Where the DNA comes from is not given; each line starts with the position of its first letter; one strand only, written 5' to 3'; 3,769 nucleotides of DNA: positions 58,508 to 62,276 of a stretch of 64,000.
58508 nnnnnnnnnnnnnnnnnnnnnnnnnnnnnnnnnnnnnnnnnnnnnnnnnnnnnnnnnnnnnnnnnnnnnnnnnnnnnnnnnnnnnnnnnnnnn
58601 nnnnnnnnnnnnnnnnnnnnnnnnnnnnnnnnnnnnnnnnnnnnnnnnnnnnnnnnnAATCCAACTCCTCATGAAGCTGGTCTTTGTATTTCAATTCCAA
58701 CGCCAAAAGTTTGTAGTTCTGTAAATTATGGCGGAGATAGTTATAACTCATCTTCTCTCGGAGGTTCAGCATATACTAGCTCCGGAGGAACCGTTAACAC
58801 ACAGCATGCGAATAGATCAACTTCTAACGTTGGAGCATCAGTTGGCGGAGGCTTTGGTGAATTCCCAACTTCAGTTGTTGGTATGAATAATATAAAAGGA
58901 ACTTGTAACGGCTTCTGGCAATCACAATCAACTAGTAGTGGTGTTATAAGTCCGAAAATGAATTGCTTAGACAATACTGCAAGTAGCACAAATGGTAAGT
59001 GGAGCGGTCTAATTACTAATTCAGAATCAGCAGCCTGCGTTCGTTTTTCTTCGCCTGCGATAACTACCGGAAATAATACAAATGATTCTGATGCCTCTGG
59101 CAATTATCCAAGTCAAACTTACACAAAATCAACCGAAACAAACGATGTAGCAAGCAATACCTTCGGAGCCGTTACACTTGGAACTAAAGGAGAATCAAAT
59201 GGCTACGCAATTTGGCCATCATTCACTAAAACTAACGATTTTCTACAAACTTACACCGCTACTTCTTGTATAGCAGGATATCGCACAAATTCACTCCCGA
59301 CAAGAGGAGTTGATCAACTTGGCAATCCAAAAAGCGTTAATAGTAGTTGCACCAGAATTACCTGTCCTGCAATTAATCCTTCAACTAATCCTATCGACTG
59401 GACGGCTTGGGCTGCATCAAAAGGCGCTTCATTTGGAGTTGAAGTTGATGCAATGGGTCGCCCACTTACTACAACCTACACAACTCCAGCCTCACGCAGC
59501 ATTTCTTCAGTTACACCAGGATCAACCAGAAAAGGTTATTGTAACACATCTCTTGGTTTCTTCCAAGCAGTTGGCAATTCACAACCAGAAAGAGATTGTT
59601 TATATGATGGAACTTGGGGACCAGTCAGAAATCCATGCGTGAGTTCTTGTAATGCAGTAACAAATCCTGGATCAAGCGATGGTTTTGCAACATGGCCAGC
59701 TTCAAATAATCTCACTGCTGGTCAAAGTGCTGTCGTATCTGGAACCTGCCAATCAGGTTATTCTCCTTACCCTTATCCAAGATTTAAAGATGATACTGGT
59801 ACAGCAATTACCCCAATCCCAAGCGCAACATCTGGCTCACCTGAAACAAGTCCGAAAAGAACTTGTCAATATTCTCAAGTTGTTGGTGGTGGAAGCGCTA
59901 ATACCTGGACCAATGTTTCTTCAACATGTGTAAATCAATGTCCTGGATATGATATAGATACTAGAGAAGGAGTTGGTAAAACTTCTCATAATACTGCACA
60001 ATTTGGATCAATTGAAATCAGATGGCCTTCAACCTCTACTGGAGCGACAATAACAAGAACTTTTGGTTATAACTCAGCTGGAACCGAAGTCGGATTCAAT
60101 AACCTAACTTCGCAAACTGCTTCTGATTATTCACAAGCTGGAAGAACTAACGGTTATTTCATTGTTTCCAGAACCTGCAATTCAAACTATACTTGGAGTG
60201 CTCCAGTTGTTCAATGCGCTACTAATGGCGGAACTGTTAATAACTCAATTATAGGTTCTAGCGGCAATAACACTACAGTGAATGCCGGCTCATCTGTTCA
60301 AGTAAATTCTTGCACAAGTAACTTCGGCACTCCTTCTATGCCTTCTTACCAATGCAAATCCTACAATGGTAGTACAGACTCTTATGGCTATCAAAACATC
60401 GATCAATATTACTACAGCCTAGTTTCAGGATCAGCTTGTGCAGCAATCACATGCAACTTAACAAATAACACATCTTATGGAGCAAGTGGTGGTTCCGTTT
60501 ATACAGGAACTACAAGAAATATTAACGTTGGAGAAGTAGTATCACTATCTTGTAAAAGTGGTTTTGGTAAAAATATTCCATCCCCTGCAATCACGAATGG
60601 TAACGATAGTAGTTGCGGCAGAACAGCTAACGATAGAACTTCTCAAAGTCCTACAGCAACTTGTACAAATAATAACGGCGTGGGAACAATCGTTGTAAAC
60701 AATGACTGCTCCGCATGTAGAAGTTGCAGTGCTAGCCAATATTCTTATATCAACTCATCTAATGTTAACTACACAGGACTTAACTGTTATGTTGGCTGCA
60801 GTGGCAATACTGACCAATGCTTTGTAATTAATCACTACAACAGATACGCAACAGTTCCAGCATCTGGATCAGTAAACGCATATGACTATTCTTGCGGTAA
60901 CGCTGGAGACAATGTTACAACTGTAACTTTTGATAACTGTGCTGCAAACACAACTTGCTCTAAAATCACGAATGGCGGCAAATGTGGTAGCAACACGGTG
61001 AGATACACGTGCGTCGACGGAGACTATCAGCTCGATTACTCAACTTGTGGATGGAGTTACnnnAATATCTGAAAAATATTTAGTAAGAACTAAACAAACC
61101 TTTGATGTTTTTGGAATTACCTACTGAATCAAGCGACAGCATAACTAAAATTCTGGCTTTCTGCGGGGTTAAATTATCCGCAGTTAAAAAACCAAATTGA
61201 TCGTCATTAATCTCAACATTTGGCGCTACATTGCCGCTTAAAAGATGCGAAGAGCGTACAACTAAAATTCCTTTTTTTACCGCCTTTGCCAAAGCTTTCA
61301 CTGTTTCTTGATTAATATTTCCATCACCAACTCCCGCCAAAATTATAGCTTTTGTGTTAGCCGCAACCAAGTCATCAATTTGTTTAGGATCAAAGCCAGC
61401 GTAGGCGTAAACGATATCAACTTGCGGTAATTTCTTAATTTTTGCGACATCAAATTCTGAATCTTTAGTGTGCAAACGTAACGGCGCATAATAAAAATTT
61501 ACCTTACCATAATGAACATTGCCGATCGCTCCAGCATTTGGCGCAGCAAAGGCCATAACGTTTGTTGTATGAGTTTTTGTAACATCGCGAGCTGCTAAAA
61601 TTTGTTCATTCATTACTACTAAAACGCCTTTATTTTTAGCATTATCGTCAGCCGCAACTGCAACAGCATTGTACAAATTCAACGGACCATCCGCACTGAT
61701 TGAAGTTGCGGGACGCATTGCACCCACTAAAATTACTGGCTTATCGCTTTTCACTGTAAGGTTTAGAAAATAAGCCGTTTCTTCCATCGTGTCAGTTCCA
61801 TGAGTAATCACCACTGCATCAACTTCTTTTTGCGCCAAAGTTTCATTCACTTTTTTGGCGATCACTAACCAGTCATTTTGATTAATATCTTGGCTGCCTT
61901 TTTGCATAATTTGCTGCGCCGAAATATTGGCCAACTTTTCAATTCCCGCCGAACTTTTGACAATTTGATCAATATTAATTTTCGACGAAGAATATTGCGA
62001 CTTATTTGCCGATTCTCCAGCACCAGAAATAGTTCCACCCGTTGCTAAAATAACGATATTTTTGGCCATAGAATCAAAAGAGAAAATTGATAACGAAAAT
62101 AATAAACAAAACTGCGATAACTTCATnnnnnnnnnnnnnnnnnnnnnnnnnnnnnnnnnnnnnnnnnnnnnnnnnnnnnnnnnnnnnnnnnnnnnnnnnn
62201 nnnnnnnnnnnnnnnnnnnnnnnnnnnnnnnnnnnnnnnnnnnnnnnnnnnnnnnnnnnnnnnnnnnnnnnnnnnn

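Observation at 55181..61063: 1960-aa Cys-rich secreted protein with eukaryote-like sushi/CCP modules, inserted next to tRNA-Gly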

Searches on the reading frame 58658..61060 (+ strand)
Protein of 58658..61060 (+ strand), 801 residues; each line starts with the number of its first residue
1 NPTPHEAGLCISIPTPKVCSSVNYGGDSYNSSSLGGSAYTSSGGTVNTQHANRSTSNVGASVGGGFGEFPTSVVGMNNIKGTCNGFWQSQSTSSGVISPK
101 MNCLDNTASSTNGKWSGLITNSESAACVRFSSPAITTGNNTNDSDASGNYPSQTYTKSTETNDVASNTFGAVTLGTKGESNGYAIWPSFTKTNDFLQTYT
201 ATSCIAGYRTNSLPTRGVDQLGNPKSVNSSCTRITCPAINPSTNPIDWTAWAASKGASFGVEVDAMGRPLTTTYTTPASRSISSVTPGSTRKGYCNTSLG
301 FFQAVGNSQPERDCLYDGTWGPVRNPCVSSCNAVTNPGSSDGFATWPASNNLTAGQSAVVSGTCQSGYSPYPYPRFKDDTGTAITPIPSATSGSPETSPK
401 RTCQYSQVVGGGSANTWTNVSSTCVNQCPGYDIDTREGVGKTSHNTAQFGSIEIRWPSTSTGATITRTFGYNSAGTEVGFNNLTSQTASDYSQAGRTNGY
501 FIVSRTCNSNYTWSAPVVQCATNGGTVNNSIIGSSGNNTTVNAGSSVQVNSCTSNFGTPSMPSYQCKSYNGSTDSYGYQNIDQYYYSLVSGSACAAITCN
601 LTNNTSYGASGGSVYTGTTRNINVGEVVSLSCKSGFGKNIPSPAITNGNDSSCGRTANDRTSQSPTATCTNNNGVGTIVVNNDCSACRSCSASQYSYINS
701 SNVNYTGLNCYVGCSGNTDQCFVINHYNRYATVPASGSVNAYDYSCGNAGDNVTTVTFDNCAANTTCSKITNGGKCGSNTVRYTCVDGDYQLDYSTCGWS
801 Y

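Call 25: search_solved_structures(query=A2, max_evalue=10, show_alignments=4)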
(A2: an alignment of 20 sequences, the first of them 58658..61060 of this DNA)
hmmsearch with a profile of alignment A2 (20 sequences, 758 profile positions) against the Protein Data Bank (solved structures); distinct sequences matched with E-value up to 10: 0.

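Call 39: predict_structure(alignment_id=A2)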
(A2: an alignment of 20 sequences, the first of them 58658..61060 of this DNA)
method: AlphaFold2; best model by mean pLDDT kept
length: 801 residues; sequences in the alignment: 20
mean_pLDDT: 72.6   pTM: 0.43
mean pLDDT of the five models: 72.6, 70.2, 70.1, 70.0, 68.4
residues with pLDDT >= 90: 139; 70-90: 400; 50-70: 115; < 50: 147
segments of 3 or more residues with pLDDT < 50: 1-3, 57-64, 139-142, 640-660, 691-781, 793-801
pLDDT, mean of each block of 10 residues (from residue 1): 49 73 80 87 80 59 65 88 86 80 87 79 69 67 54 55 64 77 87 89 89 91 88 90 66 82 84 88 82 80 77 91 79 78 86 80 92 91 87 83 72 72 92 91 85 91 89 70 71 73 92 92 87 73 88 87 86 55 88 89 86 86 90 66 39 42 77 86 68 39 28 29 26 27 27 30 29 40 51 44 29
secondary structure, 60 per line:
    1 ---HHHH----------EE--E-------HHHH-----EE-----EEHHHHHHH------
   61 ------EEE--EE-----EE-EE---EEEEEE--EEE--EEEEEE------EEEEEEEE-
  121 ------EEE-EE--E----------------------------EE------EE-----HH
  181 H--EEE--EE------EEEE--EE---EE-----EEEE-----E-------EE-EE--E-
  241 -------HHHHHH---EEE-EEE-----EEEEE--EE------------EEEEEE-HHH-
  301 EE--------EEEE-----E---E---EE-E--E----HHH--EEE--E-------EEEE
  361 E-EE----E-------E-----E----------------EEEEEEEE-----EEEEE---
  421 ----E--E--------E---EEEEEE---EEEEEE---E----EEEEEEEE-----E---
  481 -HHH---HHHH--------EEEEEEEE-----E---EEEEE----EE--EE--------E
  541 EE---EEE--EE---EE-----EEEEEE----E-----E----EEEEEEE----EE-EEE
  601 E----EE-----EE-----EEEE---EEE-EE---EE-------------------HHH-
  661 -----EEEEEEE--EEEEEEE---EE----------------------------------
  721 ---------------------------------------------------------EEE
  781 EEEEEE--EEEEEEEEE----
elements in order (helices of 4 or more, strands of 3 or more residues): H4-7 H30-33 H48-54 E67-69 E87-92 E95-97 E100-105 E112-119 E127-129 E184-186 E197-200 E215-218 H248-253 E257-259 E261-263 E269-273 E290-295 E311-314 E344-346 E357-361 E400-407 E413-417 E441-446 E450-455 E464-471 H488-491 E500-507 E517-521 E540-542 E546-548 E563-568 E584-590 E598-601 E620-623 E627-629 E666-672 E675-681 E778-786 E789-797

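Call 41: fold_search(model_id=the predicted structure, library=pdb)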
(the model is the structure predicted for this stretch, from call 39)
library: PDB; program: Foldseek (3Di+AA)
matches with E <= 10: 214; with E <= 0.001: 10
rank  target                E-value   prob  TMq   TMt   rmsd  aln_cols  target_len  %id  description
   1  2gsx_MODEL_1_A        1.4e-06  0.84  0.09  0.08  46.8       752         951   13  Complement Receptor Type 2 (released 2006-09-26)
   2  8cmt_C                7.5e-06  0.98  0.09  0.17  26.5       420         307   14  Structure of the plasma coagulation Factor XIII A2B2 heterotetrameric complex. (released 2024-09-11)
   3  2q7z_MODEL_1_A        2.5e-05  0.41  0.09  0.05  28.8       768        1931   13  Solution Structure of the 30 SCR domains of human Complement Receptor 1 (released 2007-10-16)
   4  6v08_A                6.6e-05  0.97  0.11  0.22  18.8       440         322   12  Crystal structure of human recombinant Beta-2 glycoprotein I (hrB2GPI) (released 2020-06-17)
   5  1qub_A                7.3e-05  0.99  0.14  0.24  15.3       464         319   13  CRYSTAL STRUCTURE OF THE GLYCOSYLATED FIVE-DOMAIN HUMAN BETA2-GLYCOPROTEIN I PURIFIED FROM BLOOD PLASMA (released 1999-10-08)
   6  6v09_A                9.9e-05  0.97  0.13  0.22  15.6       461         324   14  Crystal structure of human recombinant Beta-2 glycoprotein I short tag (ST-B2GPI) (released 2020-06-17)
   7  7do4_B                1.7e-04  1.00  0.12  0.32  14.5       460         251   13  Crystal structure of CD97-CD55 complex (released 2021-09-22)
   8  6v06_A                1.7e-04  0.90  0.10  0.18  19.1       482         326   12  Crystal structure of Beta-2 glycoprotein I purified from plasma (pB2GPI) (released 2020-06-17)
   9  7jik_A                3.6e-04  0.95  0.13  0.23  15.4       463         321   14  Human recombinant Beta-2-Glycoprotein 1 (released 2021-07-28)
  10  8cjv_A                6.7e-04  0.84  0.08  0.19  18.0       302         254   16  Structure of bovine CD46 ectodomain (SCR 1-4) (released 2023-07-12)
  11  4bk5_A                1.8e-03  0.60  0.10  0.15  26.4       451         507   10  crystal structure of the human EphA4 ectodomain in complex with human ephrin A5 (amine-methylated sample) (released 2013-07-03)
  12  7kg4_A                1.9e-03  0.75  0.10  0.20  17.7       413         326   14  Recombinant Beta-2-Glycoprotein I antibody recognition loop mutant (released 2021-10-20)
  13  4bk4_A                2.4e-03  0.47  0.10  0.14  24.7       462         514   11  crystal structure of the human EphA4 ectodomain (released 2013-07-03)
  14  2ok5_A                2.6e-03  0.72  0.08  0.09  16.4       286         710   15  Human Complement factor B (released 2007-02-27)
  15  4bkf_A                2.7e-03  0.51  0.10  0.15  24.7       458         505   12  crystal structure of the human EphA4 ectodomain in complex with human ephrinB3 (released 2013-07-03)
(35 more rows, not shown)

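Call 64: search_protein_families(library=pfam, alignment_id=A2, max_evalue=0.1)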
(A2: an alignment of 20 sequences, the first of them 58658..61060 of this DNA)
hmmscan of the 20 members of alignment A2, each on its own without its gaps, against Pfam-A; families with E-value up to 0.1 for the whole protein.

A. member 1, window:58658-61060:+ (801 aa): 0 families

B. families by the number of members that match (of 20 scanned): 7 families
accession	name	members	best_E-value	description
PF00084.26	Sushi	13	1.9e-09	Sushi repeat (SCR repeat)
PF25599.1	Ephrin_CRD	10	5.7e-11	Ephrin cysteine rich domain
PF02793.27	HRM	5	2e-05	Hormone receptor domain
PF15403.11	HiaBD2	1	0.024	HiaBD2_N domain of Trimeric autotransporter adhesin (GIN)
PF16378.10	DUF4988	1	0.025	Domain of unknown function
PF15992.10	DUF4769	1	0.053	Domain of unknown function (DUF4769)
PF24442.1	DUF7561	1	0.076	Family of unknown function (DUF7561)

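Call 67: find_homologous_proteins(query=A2, max_evalue=0.001)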
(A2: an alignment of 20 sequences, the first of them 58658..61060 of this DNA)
Query A2 (20 sequences) (801 aa, profile of the alignment): 5 proteins with E <= 0.001 among 8000 candidates.
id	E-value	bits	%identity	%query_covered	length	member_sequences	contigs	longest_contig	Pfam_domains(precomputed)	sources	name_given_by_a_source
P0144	2.0e-231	789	32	90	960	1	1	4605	-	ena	-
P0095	9.4e-212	724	36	86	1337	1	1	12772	-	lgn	-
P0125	1.2e-196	674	32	76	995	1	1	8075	PF25599.3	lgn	-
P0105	6.7e-170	586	31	86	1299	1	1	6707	-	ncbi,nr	ncbi:MAG: hypothetical protein O3B09_01165 [Proteobacteria bacterium]|nr:hypothetical protein [Pseud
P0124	3.7e-166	573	32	81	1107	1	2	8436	-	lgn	-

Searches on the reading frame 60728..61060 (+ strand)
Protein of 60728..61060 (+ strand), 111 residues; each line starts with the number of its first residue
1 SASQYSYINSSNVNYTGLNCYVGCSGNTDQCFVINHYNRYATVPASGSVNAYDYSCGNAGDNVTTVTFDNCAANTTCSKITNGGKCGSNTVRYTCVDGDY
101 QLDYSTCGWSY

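Call 100: search_protein_families(library=pfam, proteins=[window:60728-61060:+], max_evalue=1)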
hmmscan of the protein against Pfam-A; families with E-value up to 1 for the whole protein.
seq(111 aa): 0 families

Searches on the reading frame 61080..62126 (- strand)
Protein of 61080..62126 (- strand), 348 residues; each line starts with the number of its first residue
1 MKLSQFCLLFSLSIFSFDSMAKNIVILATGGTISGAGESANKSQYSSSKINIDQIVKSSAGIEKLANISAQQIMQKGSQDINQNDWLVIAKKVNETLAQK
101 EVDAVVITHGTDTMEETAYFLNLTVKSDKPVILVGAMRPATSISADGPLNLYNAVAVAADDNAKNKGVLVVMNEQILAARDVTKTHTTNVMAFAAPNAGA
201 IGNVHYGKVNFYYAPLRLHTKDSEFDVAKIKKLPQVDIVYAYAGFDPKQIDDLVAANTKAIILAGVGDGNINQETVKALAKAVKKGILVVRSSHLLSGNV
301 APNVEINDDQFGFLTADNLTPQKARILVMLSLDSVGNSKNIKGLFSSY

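Call 68: list_cluster_members(proteins=[P0001, P0002, window:61080-62126:-, window:50837-52405:-])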
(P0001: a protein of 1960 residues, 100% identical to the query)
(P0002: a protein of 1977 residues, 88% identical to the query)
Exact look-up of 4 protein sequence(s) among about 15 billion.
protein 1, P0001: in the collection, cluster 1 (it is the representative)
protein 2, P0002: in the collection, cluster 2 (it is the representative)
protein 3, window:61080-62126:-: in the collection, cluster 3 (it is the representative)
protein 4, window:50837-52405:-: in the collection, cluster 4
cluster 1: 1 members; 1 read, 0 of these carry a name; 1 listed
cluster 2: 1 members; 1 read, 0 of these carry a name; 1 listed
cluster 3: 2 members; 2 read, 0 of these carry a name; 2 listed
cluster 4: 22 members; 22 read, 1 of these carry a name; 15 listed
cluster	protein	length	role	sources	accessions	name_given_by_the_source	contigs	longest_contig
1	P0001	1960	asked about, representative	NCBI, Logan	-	-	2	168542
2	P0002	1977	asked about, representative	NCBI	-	-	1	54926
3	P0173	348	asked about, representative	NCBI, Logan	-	-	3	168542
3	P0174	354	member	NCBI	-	-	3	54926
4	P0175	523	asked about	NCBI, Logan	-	-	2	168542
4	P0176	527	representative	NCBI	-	-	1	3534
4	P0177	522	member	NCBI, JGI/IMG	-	lysyl-tRNA synthetase class 1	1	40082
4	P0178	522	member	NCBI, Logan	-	-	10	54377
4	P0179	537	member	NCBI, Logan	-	-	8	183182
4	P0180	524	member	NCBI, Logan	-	-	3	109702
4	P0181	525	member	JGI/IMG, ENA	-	-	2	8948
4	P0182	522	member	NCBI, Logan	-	-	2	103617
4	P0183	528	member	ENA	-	-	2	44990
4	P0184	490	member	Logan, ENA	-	-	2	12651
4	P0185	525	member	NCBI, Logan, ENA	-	-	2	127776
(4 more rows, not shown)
